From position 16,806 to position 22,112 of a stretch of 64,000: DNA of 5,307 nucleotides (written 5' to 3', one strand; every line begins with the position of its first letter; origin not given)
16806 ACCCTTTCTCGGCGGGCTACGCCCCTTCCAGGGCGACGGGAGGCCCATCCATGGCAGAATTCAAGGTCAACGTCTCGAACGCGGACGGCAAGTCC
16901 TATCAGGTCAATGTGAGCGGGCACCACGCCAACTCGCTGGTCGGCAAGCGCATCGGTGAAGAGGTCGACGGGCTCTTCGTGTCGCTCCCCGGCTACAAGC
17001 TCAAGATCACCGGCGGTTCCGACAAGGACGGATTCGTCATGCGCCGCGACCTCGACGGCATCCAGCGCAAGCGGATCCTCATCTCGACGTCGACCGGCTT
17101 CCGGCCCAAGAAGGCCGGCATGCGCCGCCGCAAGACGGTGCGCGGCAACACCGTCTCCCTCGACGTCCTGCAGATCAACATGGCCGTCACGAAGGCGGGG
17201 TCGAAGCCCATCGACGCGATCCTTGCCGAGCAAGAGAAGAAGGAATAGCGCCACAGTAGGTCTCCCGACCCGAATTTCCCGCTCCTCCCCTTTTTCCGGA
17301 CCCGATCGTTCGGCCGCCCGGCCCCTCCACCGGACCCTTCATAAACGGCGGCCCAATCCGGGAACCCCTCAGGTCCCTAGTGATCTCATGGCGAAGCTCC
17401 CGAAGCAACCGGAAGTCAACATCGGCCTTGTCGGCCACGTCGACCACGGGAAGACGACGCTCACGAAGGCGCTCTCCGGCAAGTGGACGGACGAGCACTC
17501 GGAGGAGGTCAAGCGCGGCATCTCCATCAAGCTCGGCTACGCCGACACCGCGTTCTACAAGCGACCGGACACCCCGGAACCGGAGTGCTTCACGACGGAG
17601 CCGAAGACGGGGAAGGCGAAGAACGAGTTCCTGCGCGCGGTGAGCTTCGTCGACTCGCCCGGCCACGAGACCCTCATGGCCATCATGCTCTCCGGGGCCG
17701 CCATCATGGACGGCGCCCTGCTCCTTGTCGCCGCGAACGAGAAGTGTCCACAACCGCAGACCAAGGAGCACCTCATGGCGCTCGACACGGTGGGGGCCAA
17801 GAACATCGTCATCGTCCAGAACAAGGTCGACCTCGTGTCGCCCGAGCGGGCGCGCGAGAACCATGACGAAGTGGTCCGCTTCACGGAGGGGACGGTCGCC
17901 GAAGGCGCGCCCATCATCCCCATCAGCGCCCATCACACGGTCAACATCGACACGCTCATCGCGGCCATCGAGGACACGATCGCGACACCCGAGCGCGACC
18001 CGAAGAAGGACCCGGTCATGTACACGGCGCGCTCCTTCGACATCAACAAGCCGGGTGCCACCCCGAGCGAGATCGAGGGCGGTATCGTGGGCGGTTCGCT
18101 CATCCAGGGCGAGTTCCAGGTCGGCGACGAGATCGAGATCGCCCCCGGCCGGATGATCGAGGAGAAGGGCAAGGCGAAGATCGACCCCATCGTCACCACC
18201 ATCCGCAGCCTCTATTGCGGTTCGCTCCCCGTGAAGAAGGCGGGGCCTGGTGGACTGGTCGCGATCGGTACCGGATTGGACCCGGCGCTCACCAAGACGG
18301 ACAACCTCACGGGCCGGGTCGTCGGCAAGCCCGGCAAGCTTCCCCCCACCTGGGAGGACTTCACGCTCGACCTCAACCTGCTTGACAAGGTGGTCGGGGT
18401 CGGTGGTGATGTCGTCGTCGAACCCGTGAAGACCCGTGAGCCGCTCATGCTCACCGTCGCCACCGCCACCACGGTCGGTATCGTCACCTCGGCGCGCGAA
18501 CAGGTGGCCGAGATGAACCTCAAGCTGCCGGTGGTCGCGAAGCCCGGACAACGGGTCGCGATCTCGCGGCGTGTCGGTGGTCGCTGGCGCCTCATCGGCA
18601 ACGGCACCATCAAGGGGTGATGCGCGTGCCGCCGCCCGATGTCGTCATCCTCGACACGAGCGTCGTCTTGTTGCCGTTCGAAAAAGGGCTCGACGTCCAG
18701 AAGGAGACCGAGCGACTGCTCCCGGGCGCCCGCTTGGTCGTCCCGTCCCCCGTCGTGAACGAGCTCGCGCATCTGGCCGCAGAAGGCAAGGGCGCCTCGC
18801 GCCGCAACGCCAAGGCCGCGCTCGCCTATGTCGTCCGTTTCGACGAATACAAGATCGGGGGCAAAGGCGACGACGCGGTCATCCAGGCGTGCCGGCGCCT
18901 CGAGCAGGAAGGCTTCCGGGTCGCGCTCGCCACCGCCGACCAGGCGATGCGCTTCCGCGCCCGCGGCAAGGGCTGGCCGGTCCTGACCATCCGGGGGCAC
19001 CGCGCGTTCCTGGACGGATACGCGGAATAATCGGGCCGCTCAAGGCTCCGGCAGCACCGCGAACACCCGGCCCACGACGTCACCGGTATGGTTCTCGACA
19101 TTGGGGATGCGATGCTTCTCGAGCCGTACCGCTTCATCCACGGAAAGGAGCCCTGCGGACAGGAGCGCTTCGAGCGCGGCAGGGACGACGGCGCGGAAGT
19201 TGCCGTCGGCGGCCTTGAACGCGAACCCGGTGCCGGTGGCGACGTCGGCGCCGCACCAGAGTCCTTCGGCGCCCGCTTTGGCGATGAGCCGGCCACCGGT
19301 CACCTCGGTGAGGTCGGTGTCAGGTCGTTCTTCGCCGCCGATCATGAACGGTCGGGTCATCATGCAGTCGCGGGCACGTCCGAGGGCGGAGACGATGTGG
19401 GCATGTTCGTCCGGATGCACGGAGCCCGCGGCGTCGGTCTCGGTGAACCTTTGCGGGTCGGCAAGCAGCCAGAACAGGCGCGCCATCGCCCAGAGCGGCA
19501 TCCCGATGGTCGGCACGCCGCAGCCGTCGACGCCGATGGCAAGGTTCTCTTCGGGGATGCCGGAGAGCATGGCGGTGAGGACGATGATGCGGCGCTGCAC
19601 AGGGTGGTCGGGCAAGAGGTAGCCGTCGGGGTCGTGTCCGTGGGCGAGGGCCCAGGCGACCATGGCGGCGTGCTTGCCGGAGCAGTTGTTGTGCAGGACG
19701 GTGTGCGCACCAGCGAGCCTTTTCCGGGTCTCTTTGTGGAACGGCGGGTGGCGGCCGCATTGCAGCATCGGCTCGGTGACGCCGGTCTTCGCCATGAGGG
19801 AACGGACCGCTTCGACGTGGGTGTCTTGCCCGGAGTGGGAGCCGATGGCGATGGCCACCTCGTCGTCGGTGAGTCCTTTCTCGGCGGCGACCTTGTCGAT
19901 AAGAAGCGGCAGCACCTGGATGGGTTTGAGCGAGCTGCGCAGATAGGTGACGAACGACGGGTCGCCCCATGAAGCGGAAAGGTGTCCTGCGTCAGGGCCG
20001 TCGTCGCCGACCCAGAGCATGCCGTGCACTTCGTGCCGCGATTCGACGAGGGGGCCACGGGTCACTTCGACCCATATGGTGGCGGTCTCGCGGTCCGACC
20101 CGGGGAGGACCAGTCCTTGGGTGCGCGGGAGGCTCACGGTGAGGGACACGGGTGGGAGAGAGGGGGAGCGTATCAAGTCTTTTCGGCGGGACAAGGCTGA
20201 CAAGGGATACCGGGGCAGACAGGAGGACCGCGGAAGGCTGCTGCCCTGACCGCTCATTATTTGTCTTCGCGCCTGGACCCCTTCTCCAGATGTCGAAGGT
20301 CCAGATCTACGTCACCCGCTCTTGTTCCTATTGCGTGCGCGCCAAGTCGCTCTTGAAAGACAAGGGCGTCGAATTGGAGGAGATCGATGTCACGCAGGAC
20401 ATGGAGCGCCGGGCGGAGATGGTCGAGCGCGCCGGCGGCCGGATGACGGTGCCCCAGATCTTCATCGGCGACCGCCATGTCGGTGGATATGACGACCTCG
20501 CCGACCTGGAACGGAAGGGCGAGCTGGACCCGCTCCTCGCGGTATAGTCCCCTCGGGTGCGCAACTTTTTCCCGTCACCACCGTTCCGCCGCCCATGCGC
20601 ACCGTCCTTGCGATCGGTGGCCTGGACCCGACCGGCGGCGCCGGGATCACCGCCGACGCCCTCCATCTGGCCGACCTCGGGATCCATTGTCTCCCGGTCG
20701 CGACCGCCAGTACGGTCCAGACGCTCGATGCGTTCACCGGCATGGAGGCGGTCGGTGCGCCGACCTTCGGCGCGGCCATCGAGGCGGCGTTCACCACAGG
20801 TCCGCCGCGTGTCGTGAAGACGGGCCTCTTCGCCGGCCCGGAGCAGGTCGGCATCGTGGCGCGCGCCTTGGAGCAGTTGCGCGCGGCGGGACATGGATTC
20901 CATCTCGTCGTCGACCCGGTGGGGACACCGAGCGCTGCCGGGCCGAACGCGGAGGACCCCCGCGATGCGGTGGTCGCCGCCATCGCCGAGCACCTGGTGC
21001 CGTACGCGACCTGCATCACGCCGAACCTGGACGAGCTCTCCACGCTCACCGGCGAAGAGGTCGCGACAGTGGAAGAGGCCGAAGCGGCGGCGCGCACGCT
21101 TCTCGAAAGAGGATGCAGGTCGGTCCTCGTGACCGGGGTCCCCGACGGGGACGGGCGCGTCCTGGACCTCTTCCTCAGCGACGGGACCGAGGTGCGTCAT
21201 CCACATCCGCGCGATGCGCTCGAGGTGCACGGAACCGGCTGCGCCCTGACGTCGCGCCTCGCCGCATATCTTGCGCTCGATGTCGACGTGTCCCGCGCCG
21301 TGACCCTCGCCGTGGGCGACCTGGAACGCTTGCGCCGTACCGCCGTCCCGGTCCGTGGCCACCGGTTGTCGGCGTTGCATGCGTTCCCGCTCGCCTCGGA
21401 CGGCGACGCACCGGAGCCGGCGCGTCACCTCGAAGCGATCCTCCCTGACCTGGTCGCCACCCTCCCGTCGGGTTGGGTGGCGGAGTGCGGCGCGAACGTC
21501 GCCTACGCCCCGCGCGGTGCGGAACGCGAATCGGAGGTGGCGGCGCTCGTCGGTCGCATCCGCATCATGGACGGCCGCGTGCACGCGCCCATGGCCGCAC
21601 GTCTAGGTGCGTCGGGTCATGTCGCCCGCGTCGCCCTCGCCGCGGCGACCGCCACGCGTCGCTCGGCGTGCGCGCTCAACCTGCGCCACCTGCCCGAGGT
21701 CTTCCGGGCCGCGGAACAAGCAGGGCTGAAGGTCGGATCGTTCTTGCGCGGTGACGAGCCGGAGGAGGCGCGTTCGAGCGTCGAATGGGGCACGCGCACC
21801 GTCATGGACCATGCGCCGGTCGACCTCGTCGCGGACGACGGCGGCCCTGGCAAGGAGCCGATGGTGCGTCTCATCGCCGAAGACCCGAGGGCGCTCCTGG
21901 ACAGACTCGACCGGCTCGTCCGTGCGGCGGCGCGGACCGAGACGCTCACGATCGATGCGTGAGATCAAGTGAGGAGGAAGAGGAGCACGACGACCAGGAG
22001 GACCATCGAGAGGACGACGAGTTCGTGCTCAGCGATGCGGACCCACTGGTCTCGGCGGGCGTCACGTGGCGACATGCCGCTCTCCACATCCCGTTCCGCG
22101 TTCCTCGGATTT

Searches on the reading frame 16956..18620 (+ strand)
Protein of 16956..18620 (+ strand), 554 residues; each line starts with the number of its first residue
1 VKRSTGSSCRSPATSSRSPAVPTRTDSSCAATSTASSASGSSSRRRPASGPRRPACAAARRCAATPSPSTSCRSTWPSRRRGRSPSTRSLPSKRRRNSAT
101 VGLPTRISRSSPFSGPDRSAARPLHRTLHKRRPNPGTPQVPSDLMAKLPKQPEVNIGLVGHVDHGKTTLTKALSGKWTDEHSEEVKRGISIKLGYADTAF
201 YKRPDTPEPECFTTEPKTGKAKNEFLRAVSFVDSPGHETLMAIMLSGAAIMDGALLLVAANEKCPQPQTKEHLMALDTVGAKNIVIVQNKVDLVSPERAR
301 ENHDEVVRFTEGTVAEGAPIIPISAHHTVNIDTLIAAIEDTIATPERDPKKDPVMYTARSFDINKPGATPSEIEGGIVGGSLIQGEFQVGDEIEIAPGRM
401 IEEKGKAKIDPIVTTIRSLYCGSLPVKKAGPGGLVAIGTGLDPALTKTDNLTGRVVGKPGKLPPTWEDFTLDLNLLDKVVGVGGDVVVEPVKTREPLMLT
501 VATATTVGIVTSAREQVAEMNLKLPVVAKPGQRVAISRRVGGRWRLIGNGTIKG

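Call 81: search_protein_families(library=pfam, proteins=[window:16956-18620:+], max_evalue=0.001)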
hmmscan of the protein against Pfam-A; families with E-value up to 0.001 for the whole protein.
window:16956-18620:+ (554 aa): 5 families
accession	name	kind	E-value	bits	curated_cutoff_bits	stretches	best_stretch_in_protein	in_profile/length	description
PF00009.33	GTP_EFTU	-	1.2e-30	106.9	26.5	1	154-342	4-186/188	Elongation factor Tu GTP binding domain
PF09173.17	eIF2_C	-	8.4e-29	100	22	1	469-552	3-86/86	Initiation factor eIF2 gamma, C terminal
PF03144.31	GTP_EFTU_D2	-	4.8e-06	27.4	30.3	1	375-442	1-61/73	Elongation factor Tu domain 2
PF03193.22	RsgA_GTPase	-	0.00013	22.3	30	0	248-342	20-108/174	RsgA GTPase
PF01926.29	MMR_HSR1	-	0.00093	19.7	21.9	0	156-290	2-113/113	50S ribosome-binding GTPase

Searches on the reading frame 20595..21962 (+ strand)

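Call 81: search_protein_families(library=pfam, proteins=[window:20595-21962:+], max_evalue=0.001)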
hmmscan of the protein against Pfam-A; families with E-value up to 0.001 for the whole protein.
window:20595-21962:+ (455 aa): 3 families
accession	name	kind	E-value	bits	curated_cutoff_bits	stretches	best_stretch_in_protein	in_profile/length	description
PF08543.17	Phos_pyr_kin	-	6.7e-42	144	27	1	11-240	1-225/246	Phosphomethylpyrimidine kinase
PF10120.14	ThiN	-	6e-37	127.3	25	1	293-438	17-163/165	Thiamine-phosphate synthase ThiN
PF00294.29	PfkB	-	1e-07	32.1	25.8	1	121-240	167-283/302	pfkB family carbohydrate kinase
